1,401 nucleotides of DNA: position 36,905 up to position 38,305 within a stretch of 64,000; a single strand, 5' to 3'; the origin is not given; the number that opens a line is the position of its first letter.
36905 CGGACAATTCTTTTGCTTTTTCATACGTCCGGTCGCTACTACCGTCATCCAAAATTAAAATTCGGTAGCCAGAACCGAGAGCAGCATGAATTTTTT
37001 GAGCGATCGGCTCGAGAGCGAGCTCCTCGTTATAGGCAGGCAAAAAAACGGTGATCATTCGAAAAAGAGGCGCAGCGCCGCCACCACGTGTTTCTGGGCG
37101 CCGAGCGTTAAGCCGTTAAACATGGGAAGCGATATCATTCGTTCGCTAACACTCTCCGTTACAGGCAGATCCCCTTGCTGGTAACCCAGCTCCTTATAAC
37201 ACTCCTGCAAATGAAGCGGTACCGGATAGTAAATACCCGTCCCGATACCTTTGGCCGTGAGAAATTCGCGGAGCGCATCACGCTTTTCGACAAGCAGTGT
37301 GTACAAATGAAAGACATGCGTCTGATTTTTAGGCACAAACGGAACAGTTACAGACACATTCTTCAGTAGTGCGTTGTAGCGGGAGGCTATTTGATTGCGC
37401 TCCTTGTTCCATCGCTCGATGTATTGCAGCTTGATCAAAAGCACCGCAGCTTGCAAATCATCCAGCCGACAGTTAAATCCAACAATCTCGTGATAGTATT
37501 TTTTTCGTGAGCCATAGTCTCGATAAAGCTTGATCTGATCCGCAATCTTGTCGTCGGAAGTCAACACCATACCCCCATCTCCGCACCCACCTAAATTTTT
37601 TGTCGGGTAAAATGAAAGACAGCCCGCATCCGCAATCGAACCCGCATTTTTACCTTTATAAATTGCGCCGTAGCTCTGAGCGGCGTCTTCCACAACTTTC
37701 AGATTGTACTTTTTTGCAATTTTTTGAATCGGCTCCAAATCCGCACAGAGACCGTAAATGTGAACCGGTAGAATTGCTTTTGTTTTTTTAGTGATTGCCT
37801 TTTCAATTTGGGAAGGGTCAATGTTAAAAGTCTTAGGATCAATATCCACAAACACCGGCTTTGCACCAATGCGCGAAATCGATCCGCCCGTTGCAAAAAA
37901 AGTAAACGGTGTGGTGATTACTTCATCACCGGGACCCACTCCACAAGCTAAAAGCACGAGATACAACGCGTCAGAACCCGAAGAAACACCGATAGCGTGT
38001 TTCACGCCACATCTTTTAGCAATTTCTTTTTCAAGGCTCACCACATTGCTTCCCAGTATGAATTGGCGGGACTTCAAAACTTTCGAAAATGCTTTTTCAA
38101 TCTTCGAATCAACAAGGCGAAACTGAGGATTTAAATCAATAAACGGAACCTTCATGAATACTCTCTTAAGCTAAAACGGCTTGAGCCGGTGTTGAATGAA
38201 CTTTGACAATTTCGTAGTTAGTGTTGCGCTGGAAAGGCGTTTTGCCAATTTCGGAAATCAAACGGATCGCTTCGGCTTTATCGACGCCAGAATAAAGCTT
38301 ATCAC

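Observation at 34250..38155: C-methylated aminosugar module: DegT aminotransferase, two DPM1-like GT2 enzymes and a TcaB9-like sugar C-methyltransferase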

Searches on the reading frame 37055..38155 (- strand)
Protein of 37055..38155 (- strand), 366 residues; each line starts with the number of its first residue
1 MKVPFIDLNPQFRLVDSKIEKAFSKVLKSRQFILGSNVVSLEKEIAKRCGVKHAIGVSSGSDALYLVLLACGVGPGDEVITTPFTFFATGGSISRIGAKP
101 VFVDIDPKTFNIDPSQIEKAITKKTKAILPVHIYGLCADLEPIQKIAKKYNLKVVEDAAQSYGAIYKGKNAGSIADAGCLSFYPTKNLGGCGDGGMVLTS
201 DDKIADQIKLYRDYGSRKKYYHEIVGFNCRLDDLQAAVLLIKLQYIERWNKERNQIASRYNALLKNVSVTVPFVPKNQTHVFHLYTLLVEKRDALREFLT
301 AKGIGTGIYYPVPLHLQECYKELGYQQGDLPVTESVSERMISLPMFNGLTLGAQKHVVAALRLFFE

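Call 3: search_protein_families(library=pfam, proteins=[window:37055-38155:-], max_evalue=0.01)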
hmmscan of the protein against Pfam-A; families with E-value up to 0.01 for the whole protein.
window:37055-38155:- (366 aa): 4 families
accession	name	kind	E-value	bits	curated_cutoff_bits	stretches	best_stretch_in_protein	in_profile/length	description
PF01041.23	DegT_DnrJ_EryC1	-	9.4e-128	426.9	19.8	1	16-362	4-360/360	DegT/DnrJ/EryC1/StrS aminotransferase family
PF01053.26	Cys_Met_Meta_PP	-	6.9e-09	35.2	27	1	39-215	55-230/381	Cys/Met metabolism PLP-dependent enzyme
PF01212.27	Beta_elim_lyase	-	1.8e-07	31.2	27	1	37-283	33-284/288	Beta-eliminating lyase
PF00266.25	Aminotran_5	-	3.1e-06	26.9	21.5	1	55-164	65-182/371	Aminotransferase class-V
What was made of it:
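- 37055..38155 (-): DegT1: PLP-dependent sugar aminotransferase. Backbone unit, not cassette. PF01041 E = 9e-128 (call 3).
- Checked: DegT1, 37055-38155, 366 aa: PF01041, E = 9e-128 (call 3).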

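Call 4: search_protein_families(library=ncbifam, proteins=[window:37055-38155:-], max_evalue=0.01)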
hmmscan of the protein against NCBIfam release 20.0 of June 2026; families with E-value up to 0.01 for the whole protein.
window:37055-38155:- (366 aa): 39 families (the best 25 are shown)
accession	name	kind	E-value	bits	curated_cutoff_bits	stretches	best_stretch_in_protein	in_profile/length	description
TIGR03588.1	PseC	equivalog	1.3e-81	274.5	423.5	1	20-362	14-377/380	UDP-4-amino-4,6-dideoxy-N-acetyl-beta-L-altrosamine transaminase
NF008687.0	PRK11706.1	equivalog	1.4e-74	251.2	375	1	42-365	37-374/375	dTDP-4-amino-4,6-dideoxygalactose transaminase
NF008658.2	PRK11658.1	equivalog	1.8e-72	244.1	631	1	21-362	18-374/379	UDP-4-amino-4-deoxy-L-arabinose aminotransferase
TIGR04181.1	NHT_00031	hypoth_equivalog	1.2e-67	228.3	420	1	34-344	28-357/359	LegC family aminotransferase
TIGR02379.1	ECA_wecE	subfamily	2.8e-62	210.7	434.85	1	44-362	39-372/376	dTDP-4-amino-4,6-dideoxy-D-glucose transaminase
TIGR04427.1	PLP_DesI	equivalog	2.1e-52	178.6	650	1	35-363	51-381/390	dTDP-4-dehydro-6-deoxyglucose aminotransferase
NF011936.0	PRK15407.1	equivalog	4.9e-49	167.2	423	2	35-215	64-251/440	lipopolysaccharide biosynthesis protein RfbH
NF005816.0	PRK07682.1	equivalog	4.1e-09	35.6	620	1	59-158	98-203/390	aminotransferase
NF006488.0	PRK08912.1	equivalog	9.7e-09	34.6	498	1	57-164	92-193/387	aminotransferase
NF004621.0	PRK05957.1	equivalog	2e-08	33.4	498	1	52-162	89-204/389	pyridoxal phosphate-dependent aminotransferase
NF041364.1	GntC_guanitoxin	equivalog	1.3e-07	30.8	415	1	55-169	63-184/356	guanitoxin biosynthesis PLP-dependent (S)-gamma-hydroxy-L-arginine cyclodehydratase GntC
NF004975.0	PRK06348.1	equivalog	1.4e-07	30.9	549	1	57-158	95-202/384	pyridoxal phosphate-dependent aminotransferase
NF006569.0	PRK09082.1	subfamily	3.5e-07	29.7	420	1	46-129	85-168/386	methionine aminotransferase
NF004650.0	PRK05994.1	equivalog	7.1e-07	28.4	667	1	39-195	66-220/427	O-acetylhomoserine aminocarboxypropyltransferase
NF005305.0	PRK06836.1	equivalog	7.8e-07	28.7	376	1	55-129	101-175/396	pyridoxal phosphate-dependent aminotransferase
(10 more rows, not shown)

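Call 23: search_solved_structures(query=window:37055-38155:-, max_evalue=1e-40)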
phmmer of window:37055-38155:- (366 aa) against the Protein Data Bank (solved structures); distinct sequences matched with E-value up to 1e-40: 37.
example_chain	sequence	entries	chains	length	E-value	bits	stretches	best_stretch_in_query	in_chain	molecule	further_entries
7b0d_A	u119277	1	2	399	1.8e-117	395.2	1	3-347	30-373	Glutamine--scyllo-inositol transaminase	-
3frk_A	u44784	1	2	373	3e-110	371.4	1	1-356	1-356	QdtB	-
3nyu_A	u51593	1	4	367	8.5e-96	323.9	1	3-361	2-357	Aminotransferase WbpE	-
3nu7_A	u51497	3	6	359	1e-95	323.7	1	3-361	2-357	Aminotransferase WbpE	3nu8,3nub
3nys_A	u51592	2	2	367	5.8e-95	321.2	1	3-361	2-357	Aminotransferase WbpE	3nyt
2oga_A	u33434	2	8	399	2.4e-90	306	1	2-362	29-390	Transaminase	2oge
7n63_A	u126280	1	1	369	4.4e-88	298.5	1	3-347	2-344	Putative aminotransferase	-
8e75_A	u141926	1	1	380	1.2e-87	297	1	4-346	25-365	DegT/DnrJ/EryC1/StrS aminotransferase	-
8e77_A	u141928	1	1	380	1.2e-87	297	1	4-346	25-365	DegT/DnrJ/EryC1/StrS aminotransferase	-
5u1z_A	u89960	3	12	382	2.1e-87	296.3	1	20-346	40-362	Putative aminotransferase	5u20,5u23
5u21_A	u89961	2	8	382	1.4e-86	293.6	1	20-346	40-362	Putative aminotransferase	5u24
4qgr_A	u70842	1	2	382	2.1e-78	266.7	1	4-364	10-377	DegT/DnrJ/EryC1/StrS aminotransferase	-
3uwc_A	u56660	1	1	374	9.7e-74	251.4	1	1-365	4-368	Nucleotide-sugar aminotransferase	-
3bn1_A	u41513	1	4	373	1.3e-70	241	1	34-361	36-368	Perosamine synthetase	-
3dr7_A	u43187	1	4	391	1.6e-70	240.8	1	34-361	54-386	Putative perosamine synthetase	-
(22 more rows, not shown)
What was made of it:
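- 37055..38155 (-): Nearest PDB: 7b0d 395 bits, QdtB 371, WbpE 324, DesV 306; perosamine synthase 241 and ArnB 187-193 (call 23).
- On Arn-type lipid A aminosugar pathway (for DegT1-GT2a-PMT2_540): DegT1 scores 187-193 bits to ArnB against 371-395 to QdtB and 7b0d (call 23).
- Closest known: Arn pathway. Different: DegT1 is closer to QdtB/WbpE-type C-3 aminotransferases than to ArnB (call 23).
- DegT1 is much closer to C-3 aminotransferases (371-395 bits) than to C-4 enzymes (175-241 bits) (call 23).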
